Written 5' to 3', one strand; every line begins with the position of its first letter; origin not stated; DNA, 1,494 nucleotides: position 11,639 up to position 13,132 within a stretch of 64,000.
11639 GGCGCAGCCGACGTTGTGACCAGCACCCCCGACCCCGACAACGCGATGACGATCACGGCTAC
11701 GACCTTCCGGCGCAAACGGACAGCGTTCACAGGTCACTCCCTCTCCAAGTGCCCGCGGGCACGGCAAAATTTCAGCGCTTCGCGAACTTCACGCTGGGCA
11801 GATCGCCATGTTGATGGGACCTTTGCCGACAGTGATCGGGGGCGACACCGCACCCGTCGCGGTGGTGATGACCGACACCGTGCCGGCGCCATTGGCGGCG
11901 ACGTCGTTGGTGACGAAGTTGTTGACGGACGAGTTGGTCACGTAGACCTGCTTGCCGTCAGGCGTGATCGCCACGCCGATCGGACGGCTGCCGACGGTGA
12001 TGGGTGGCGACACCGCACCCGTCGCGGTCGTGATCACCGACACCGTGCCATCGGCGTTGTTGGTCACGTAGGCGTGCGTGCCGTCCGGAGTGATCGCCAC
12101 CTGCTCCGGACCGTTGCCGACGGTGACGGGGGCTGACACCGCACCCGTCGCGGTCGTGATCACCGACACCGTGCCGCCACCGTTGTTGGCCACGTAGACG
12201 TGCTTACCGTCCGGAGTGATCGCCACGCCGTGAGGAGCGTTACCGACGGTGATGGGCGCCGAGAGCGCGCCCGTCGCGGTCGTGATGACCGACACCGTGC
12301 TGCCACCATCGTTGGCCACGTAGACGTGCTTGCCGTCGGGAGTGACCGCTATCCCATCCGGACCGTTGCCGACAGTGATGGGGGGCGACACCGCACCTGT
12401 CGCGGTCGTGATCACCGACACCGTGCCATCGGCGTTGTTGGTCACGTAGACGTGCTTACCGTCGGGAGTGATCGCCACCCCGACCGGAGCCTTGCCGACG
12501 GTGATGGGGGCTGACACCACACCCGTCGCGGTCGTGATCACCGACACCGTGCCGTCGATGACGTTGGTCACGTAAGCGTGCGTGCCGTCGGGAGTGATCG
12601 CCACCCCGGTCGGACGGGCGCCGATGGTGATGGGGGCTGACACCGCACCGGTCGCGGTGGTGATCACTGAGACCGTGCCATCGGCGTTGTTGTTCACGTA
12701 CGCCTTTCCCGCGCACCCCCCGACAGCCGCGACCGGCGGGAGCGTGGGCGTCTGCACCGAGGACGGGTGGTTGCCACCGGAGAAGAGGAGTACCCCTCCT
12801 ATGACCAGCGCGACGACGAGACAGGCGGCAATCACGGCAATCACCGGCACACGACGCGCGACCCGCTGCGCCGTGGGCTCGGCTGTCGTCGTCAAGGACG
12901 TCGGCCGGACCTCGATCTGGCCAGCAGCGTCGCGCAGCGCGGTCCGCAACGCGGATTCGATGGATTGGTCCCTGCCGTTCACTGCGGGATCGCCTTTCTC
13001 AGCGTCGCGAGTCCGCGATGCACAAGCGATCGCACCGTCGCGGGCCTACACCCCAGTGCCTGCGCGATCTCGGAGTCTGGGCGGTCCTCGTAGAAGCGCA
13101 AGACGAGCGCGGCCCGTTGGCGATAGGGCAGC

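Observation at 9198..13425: ECF sigma factor coupled to a membrane-anchored YVTN beta-propeller plus two secreted paralogous propellers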

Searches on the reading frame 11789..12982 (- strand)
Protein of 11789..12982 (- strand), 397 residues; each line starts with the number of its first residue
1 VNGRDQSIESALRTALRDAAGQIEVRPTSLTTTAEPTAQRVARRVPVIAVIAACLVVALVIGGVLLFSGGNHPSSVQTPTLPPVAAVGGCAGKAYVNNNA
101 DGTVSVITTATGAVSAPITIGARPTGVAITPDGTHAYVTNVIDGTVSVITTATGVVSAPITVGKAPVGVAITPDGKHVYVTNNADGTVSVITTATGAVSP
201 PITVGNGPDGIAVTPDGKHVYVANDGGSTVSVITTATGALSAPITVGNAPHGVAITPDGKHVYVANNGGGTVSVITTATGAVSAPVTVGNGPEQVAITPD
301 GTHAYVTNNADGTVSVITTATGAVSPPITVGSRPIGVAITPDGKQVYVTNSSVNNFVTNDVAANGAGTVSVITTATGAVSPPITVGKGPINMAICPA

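Call 3: search_protein_families(library=pfam, proteins=[window:11789-12982:-], max_evalue=0.01)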
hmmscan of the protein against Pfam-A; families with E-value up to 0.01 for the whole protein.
window:11789-12982:- (397 aa): 13 families
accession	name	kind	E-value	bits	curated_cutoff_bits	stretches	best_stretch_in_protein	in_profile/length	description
PF21783.3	YNCE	-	3.8e-19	69.6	27.1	5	220-301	42-123/339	YNCE-like beta-propeller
PF10282.15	Lactonase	-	4.6e-18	66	21.7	3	249-376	144-288/344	Lactonase, 7-bladed beta-propeller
PF25174.1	Beta-prop_THOC3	-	3e-15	56.4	305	2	100-232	22-155/272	THOC3 beta-propeller domain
PF01436.27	NHL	-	2.8e-12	46.4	20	1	250-274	4-27/28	NHL repeat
PF08450.18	SGL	-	2.1e-11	44.4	26.3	1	166-247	136-223/246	SMP-30/Gluconolactonase/LRE-like region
PF24684.1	Vgb_lyase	-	7.4e-10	38.5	50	2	75-235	49-209/290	Virginiamycin B lyase family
PF01731.26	Arylesterase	-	9.3e-09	35.8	21.3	0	164-188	54-78/86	Arylesterase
PF23414.1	Beta-prop_EML_2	-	1.1e-07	32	90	1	168-267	3-101/266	Echinoderm microtubule-associated protein second beta-propeller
PF02239.22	Cytochrom_D1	-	3.9e-07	29.4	25.5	0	99-194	12-107/368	Cytochrome D1 heme domain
PF03088.22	Str_synth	-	2.7e-05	24.6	25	0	207-224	58-75/89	Strictosidine synthase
PF13570.13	Beta-prop_ACSF4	-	4.1e-05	23.6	133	1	85-323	64-303/329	Beta-alanine-activating enzyme, beta-propeller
PF15702.11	HPS6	-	0.007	15.6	27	0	163-182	29-48/378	Hermansky-Pudlak syndrome 6 protein N-terminal domain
PF23163.1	CSD_RNase_II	-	0.0097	16.3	24.3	0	167-191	17-41/60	CSD-like barrel domain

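Call 4: search_protein_families(library=ncbifam, proteins=[window:11789-12982:-], max_evalue=0.01)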
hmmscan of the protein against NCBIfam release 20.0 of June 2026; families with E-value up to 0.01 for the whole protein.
window:11789-12982:- (397 aa): 16 families
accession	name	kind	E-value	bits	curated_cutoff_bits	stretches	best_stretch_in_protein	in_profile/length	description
TIGR02276.1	beta_rpt_yvtn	repeat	1.2e-64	214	27.85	6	257-298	1-42/42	beta-propeller repeat protein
TIGR03866.1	PQQ_ABC_repeats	subfamily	2.8e-51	174.4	287.3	2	219-354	12-147/310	PQQ-dependent catabolism-associated beta-propeller protein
NF052340.1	hydrazine_beta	equivalog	3.1e-31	108.8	560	3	249-365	34-149/372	hydrazine synthase subunit beta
NF052460.1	L-NosZ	equivalog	4.2e-27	94.8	700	1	117-394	38-320/480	clade III lactonase-type nitrous-oxide reductase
NF048007.1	MmpL3Stblzr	equivalog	4e-25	88.7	600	3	270-375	248-350/366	MmpL3/TtfA transport complex stabilizer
NF038117.1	choice_anch_I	subfamily_domain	7.7e-25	87.7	300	6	182-227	71-116/458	choice-of-anchor I family protein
NF052342.1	hydrazine_BC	exception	5.5e-21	74.4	1250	3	248-357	39-149/690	hydrazine synthase subunit beta-gamma fusion subunit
NF052280.1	7_blade_YncE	equivalog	5.1e-19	68.2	400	3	128-223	222-316/338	7-bladed beta-propeller protein YncE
NF008258.1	PRK11028.1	equivalog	1e-11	44.5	370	0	119-191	173-256/330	6-phosphogluconolactonase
TIGR03907.1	QH_beta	equivalog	1.3e-11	44.2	223.2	1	206-267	33-100/338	quinohemoprotein amine dehydrogenase subunit beta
NF050136.1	PGL_lacton_Staph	exception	3.4e-07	29.6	500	0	251-370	146-278/341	6-phosphogluconolactonase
TIGR04244.1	nitrous_NosZ_RR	equivalog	2.5e-06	26.3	625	1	238-277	305-344/627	TAT-dependent nitrous-oxide reductase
NF053768.1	CIS12_fam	equivalog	2.8e-05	23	860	0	245-352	41-147/715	CIS12 family contractile injection system protein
NF052453.1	MthilOxMtoX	equivalog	0.0006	18.4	650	0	292-356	291-358/408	methanethiol oxidase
NF011004.0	PRK14430.1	equivalog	0.0013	19.1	101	0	301-321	31-51/92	acylphosphatase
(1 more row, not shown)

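Call 31: search_solved_structures(query=window:11789-12982:-, max_evalue=0.001)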
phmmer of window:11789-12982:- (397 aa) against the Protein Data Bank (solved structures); distinct sequences matched with E-value up to 0.001: 33.
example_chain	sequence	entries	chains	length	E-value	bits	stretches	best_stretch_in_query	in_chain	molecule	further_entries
1l0q_A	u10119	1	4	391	9e-66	225.5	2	94-308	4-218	Surface layer protein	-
5c2v_B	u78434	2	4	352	7.6e-28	100.7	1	165-377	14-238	HYDRAZINE SYNTHASE BETA SUBUNIT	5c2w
6ren_A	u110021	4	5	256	5.1e-12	48.6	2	201-364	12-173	3fPizza6-SH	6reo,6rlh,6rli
3fgb_A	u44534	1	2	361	2.3e-10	43.2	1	96-234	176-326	uncharacterized protein Q89ZH8_BACTN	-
3scy_A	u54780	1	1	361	3e-10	42.8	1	97-233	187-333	Hypothetical bacterial 6-phosphogluconolactonase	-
1rwi_B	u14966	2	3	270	7.3e-10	41.5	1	120-351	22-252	Serine/threonine-protein kinase pknD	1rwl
3vgz_A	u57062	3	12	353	8.2e-09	38.1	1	124-349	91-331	Uncharacterized protein YncE | PQQ-dependent catabolism-associated beta-propeller protein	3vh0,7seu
6rej_A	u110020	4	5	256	1.2e-08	37.5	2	201-356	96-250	Pizza6-SH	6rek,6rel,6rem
3u4y_A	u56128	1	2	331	1.4e-08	37.3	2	105-354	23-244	uncharacterized protein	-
3wwa_A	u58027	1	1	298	3.9e-08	35.9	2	163-356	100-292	Pizza7H protein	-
7zq2_A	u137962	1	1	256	2.5e-07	33.2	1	116-356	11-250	Pizza6-RSH-TSH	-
7zph_A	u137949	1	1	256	2.7e-07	33.1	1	117-356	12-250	Pizza6-TNK-RSH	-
4qrj_A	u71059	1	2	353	3.5e-07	32.7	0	163-272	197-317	putative 6-phosphogluconolactonase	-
3hfq_A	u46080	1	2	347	3.7e-07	32.6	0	201-312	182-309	uncharacterized protein lp_2219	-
3ww9_A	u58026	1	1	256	5.7e-07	32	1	201-357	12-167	pizza6 protein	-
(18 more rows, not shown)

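Call 34: search_protein_families(library=pfam, alignment_id=A2, max_evalue=0.001)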
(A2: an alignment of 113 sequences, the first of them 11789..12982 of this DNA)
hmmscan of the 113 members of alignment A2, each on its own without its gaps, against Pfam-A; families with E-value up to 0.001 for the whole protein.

A. member 1, window:11789-12982:- (397 aa): 11 families
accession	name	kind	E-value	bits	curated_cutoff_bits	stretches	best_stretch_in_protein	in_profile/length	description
PF21783.3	YNCE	-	3.8e-19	69.6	27.1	4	220-301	42-123/339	YNCE-like beta-propeller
PF10282.15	Lactonase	-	4.6e-18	66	21.7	2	249-376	144-288/344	Lactonase, 7-bladed beta-propeller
PF25174.1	Beta-prop_THOC3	-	3e-15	56.4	305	1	100-232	22-155/272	THOC3 beta-propeller domain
PF01436.27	NHL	-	2.8e-12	46.4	20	0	250-274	4-27/28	NHL repeat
PF08450.18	SGL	-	2.1e-11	44.4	26.3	1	166-247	136-223/246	SMP-30/Gluconolactonase/LRE-like region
PF24684.1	Vgb_lyase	-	7.4e-10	38.5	50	2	75-235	49-209/290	Virginiamycin B lyase family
PF01731.26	Arylesterase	-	9.3e-09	35.8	21.3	0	164-188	54-78/86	Arylesterase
PF23414.1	Beta-prop_EML_2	-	1.1e-07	32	90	0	168-267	3-101/266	Echinoderm microtubule-associated protein second beta-propeller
PF02239.22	Cytochrom_D1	-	3.9e-07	29.4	25.5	0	99-194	12-107/368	Cytochrome D1 heme domain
PF03088.22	Str_synth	-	2.7e-05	24.6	25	0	207-224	58-75/89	Strictosidine synthase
PF13570.13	Beta-prop_ACSF4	-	4.1e-05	23.6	133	1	85-323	64-303/329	Beta-alanine-activating enzyme, beta-propeller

B. families by the number of members that match (of 113 scanned): 33 families (the first 25 are shown)
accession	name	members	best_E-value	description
PF10648.15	Gmad2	11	9.5e-21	Immunoglobulin-like domain of bacterial spore germination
PF07676.18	PD40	6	4.1e-24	WD40-like Beta Propeller Repeat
PF10646.14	Germane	6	2.1e-10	Sporulation and spore germination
PF18075.7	FtsX_ECD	2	2e-34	FtsX extracellular domain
PF10282.15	Lactonase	2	4.6e-18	Lactonase, 7-bladed beta-propeller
PF14016.12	DUF4232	2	4.6e-17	Domain of unknown function (DUF4232)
PF25174.1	Beta-prop_THOC3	2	3e-15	THOC3 beta-propeller domain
PF08450.18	SGL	2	2.1e-11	SMP-30/Gluconolactonase/LRE-like region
PF01344.31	Kelch_1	2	2.6e-10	Kelch motif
PF13964.12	Kelch_6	2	5.7e-08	Kelch motif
PF00930.27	DPPIV_N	2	2.4e-07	Dipeptidyl peptidase IV (DPP IV) N-terminal region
PF13418.12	Kelch_4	2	4.1e-07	Galactose oxidase, central domain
PF13415.12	Kelch_3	2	1.1e-06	Galactose oxidase, central domain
PF13449.12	Phytase-like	2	2.3e-05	Esterase-like activity of phytase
PF03816.19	LytR_cpsA_psr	1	3.8e-34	LytR_cpsA_psr family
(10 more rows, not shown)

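Call 60: find_homologous_proteins(query=window:11789-12982:-, max_evalue=1e-20)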
Query window:11789-12982:- (397 aa): 5453 proteins with E <= 1e-20 among 8000 candidates; the best 120 are listed.
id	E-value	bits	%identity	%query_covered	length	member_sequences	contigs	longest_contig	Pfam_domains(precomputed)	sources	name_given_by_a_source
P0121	1.5e-157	542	98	71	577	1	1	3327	PF25174.2,PF23381.2,PF01731.27,PF21783.3,PF02239.23,PF24684.2,PF08281.19,PF01436.28,PF08450.19,PF22494.4,PF10282.16,PF04545.23,PF23414.2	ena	-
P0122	1.8e-130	453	66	94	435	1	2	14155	PF22494.4,PF10282.16,PF25174.2,PF21783.3,PF02239.23,PF07676.19,PF08450.19,PF23414.2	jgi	jgi:YVTN family beta-propeller protein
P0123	4.7e-129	449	61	98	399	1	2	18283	PF25174.2,PF23381.2,PF01731.27,PF21783.3,PF02239.23,PF24684.2,PF01436.28,PF08450.19,PF22494.4,PF08816.18,PF10282.16,PF23414.2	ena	-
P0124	1.1e-127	444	51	71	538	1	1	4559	PF22494.4,PF10282.16,PF25174.2,PF21783.3,PF02239.23,PF24684.2,PF01436.28,PF08309.18,PF08450.19,PF23414.2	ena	-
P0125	1.3e-127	444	54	76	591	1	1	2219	PF22494.4,PF10282.16,PF25174.2,PF21783.3,PF02239.23,PF01436.28,PF08450.19,PF23414.2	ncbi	ncbi:MAG: choice-of-anchor tandem repeat GloVer-containing protein, partial [Acidimicrobiales bacter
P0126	2.1e-122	427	54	76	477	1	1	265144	PF22494.4,PF10282.16,PF25174.2,PF23381.2,PF21783.3,PF02239.23,PF24684.2,PF08450.19,PF23414.2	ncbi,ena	-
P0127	1.1e-119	418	54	100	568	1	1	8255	PF25174.2,PF23381.2,PF01731.27,PF21783.3,PF24817.2,PF02239.23,PF24684.2,PF01436.28,PF07676.19,PF08450.19,PF22494.4,PF10282.16,PF00400.39,PF23414.2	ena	-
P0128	6.7e-115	402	67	85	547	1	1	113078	PF22494.4,PF10282.16,PF25174.2,PF23381.2,PF21783.3,PF02239.23,PF08450.19,PF23414.2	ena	-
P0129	1.6e-113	398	49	83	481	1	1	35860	PF22494.4,PF10282.16,PF25174.2,PF24814.2,PF23381.2,PF25339.2,PF21783.3,PF02239.23,PF24684.2,PF08450.19,PF23414.2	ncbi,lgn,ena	-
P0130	5.6e-112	392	54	70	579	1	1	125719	PF22494.4,PF10282.16,PF25174.2,PF25339.2,PF16640.12,PF21783.3,PF01436.28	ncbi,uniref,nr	ncbi:Ig-like domain repeat protein [Streptomyces silvisoli]|uniref:Ig-like domain repeat protein n=1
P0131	2.2e-111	391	50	76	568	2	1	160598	PF22494.4,PF10282.16,PF00801.27,PF01731.27,PF21783.3,PF01436.28,PF08450.19,PF18911.7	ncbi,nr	ncbi:MAG TPA: PKD domain-containing protein [Solirubrobacteraceae bacterium]|nr:PKD domain-containin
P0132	6.0e-111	389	49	77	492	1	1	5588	PF22494.4,PF10282.16,PF25174.2,PF23381.2,PF18975.7,PF25339.2,PF21783.3,PF02239.23,PF24156.3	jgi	-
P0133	2.2e-110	387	47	76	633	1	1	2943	PF00801.27,PF25174.2,PF21783.3,PF02239.23,PF07676.19,PF18911.7,PF22494.4,PF08816.18,PF10282.16,PF22352.3,PF23163.2,PF14289.12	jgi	jgi:YVTN family beta-propeller protein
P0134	6.1e-107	376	46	75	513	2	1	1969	PF22494.4,PF10282.16,PF00801.27,PF25174.2,PF21783.3,PF02239.23,PF24684.2,PF18911.7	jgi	jgi:YVTN family beta-propeller protein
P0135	7.4e-107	376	47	74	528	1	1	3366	PF22494.4,PF10282.16,PF25174.2,PF01731.27,PF21783.3,PF02239.23,PF24684.2,PF01436.28,PF08450.19,PF23414.2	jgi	jgi:YVTN family beta-propeller protein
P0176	2.4e-88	315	52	100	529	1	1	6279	PF22494.4,PF25174.2,PF02239.23,PF08450.19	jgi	jgi:YVTN family beta-propeller protein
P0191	1.9e-85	305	54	100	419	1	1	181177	PF22494.4,PF10282.16,PF25174.2,PF24814.2,PF23381.2,PF21783.3,PF02239.23,PF16819.12,PF00400.39,PF23414.2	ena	-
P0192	3.5e-85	304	76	56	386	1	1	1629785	PF22494.4,PF10282.16,PF25174.2,PF23381.2,PF21783.3,PF02239.23,PF01436.28,PF23414.2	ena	-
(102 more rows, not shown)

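Call 62: find_encoding_contigs(protein=P0192, flank=9000, max_places=2)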
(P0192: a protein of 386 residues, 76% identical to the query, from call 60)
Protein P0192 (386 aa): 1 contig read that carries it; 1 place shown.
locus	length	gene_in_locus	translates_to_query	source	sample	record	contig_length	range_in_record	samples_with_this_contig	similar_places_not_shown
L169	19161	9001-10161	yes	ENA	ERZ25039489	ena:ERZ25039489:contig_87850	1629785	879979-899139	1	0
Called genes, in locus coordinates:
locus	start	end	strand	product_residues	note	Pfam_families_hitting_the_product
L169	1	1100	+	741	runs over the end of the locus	PF22422:MGH1-like_GH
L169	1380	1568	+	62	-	-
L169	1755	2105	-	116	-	PF07238:PilZ (weak)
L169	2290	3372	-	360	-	PF04261:Dyp_perox_N, PF20628:Dyp_perox_C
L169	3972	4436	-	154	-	-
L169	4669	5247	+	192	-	-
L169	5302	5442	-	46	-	-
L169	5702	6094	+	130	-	-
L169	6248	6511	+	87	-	-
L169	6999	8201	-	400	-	PF01548:DEDD_Tnp_IS110, PF02371:Transposase_20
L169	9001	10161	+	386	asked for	PF02239:Cytochrom_D1 (faint), PF10282:Lactonase (weak), PF21783:YNCE (faint), PF22494:choice_anch_I (faint), PF23381:Beta-prop_IFT122_1st (faint), PF23414:Beta-prop_EML_2 (faint), PF25174:Beta-prop_THOC3 (weak), PF25174:Beta-prop_THOC3 (weak), +1 more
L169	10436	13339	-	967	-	PF27448:Rph_4th (weak), PF00391:PEP-utilizers, PF01326:PPDK_N, PF00027:cNMP_binding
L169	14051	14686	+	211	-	PF14333:DUF4389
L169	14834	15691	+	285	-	PF05598:DUF772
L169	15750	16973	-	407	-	PF00872:Transposase_mut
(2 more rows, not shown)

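Call 63: find_encoding_contigs(protein=P0123, flank=5000, max_places=2)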
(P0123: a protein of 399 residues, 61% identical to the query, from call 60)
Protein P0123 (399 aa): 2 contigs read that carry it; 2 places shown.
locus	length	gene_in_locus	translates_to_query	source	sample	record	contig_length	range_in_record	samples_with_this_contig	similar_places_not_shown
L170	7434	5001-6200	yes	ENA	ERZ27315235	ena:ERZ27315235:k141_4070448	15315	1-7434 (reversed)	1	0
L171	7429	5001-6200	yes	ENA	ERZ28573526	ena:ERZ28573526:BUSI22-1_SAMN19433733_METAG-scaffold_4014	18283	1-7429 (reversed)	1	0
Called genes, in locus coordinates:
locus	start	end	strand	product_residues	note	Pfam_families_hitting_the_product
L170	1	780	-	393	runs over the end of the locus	PF22022:Phage_int_M (weak), PF00589:Phage_integrase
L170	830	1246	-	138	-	PF01850:PIN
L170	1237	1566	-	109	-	-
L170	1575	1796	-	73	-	PF12728:HTH_17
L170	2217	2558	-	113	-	-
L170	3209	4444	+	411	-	PF00326:Peptidase_S9 (faint), PF03583:LIP, PF12146:Hydrolase_4 (weak)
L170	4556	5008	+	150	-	PF08281:Sigma70_r4_2, PF04545:Sigma70_r4 (weak)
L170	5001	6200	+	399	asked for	PF02239:Cytochrom_D1 (faint), PF08450:SGL (faint), PF10282:Lactonase (weak), PF24684:Vgb_lyase (weak), PF25174:Beta-prop_THOC3 (weak), PF21783:YNCE (weak), PF10282:Lactonase (weak), PF21783:YNCE (weak), +6 more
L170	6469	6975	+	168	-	-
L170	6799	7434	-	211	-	?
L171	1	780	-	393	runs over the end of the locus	PF22022:Phage_int_M (weak), PF00589:Phage_integrase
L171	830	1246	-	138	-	PF01850:PIN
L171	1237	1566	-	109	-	-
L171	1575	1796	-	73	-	PF12728:HTH_17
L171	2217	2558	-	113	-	-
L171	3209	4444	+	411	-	PF00326:Peptidase_S9 (faint), PF03583:LIP, PF12146:Hydrolase_4 (weak)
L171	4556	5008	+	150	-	PF08281:Sigma70_r4_2, PF04545:Sigma70_r4 (weak)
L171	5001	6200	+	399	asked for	PF02239:Cytochrom_D1 (faint), PF08450:SGL (faint), PF10282:Lactonase (weak), PF24684:Vgb_lyase (weak), PF25174:Beta-prop_THOC3 (weak), PF21783:YNCE (weak), PF10282:Lactonase (weak), PF21783:YNCE (weak), +6 more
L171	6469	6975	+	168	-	-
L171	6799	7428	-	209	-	?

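Call 64: find_encoding_contigs(protein=P0191, flank=5000, max_places=2)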
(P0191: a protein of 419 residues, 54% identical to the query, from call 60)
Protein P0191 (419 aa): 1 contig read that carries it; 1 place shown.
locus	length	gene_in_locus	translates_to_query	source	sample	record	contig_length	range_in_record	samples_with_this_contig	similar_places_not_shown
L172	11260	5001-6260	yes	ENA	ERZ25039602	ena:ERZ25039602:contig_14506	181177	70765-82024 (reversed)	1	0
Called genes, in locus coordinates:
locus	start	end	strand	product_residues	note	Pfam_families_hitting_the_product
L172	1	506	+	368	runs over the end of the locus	-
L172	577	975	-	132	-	PF13622:4HBT_3 (weak), PF03061:4HBT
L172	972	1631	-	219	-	PF13578:Methyltransf_24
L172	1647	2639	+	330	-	PF03320:FBPase_glpX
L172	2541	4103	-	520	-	PF13276:HTH_21, PF00665:rve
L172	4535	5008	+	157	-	PF08281:Sigma70_r4_2, PF04545:Sigma70_r4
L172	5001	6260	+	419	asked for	PF21783:YNCE (faint), PF00400:WD40 (faint), PF16819:DUF5074 (faint), PF02239:Cytochrom_D1 (faint), PF10282:Lactonase (faint), PF23381:Beta-prop_IFT122_1st (weak), PF25174:Beta-prop_THOC3, PF22494:choice_anch_I (faint), +2 more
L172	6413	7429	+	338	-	-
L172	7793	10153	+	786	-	PF13340:DUF4096, PF01609:DDE_Tnp_1, PF02720:DUF222 (weak)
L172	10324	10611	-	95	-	-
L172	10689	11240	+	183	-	-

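Call 76: predict_structure(alignment_id=A4)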
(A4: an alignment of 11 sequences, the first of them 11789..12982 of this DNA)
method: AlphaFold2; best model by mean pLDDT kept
length: 397 residues; sequences in the alignment: 11
mean_pLDDT: 84.7   pTM: 0.75
mean pLDDT of the five models: 84.7, 84.1, 83.7, 83.6, 82.9
residues with pLDDT >= 90: 287; 70-90: 26; 50-70: 30; < 50: 54
segments of 3 or more residues with pLDDT < 50: 23-46, 62-87
pLDDT, mean of each block of 10 residues (from residue 1): 67 81 44 37 43 55 42 35 49 95 95 95 93 97 96 95 97 98 98 97 96 98 96 97 96 98 97 98 97 98 98 98 97 95 97 63 76 97 94 95
secondary structure, 60 per line:
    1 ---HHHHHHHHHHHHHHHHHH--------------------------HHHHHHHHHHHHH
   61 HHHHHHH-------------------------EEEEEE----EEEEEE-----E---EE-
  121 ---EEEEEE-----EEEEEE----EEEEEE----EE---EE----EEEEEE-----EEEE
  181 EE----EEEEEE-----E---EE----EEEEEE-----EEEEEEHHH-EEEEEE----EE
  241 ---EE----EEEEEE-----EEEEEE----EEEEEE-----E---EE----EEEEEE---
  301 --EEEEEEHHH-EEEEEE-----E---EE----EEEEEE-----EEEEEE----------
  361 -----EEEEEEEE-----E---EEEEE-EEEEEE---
elements in order: H4-21 H48-67 E93-98 E103-108 E124-129 E135-140 E145-150 E166-171 E177-182 E187-192 E208-213 E219-224 E229-234 E250-255 E261-266 E271-276 E292-297 E303-308 E313-318 E334-339 E345-350 E366-373 E383-387 E389-394
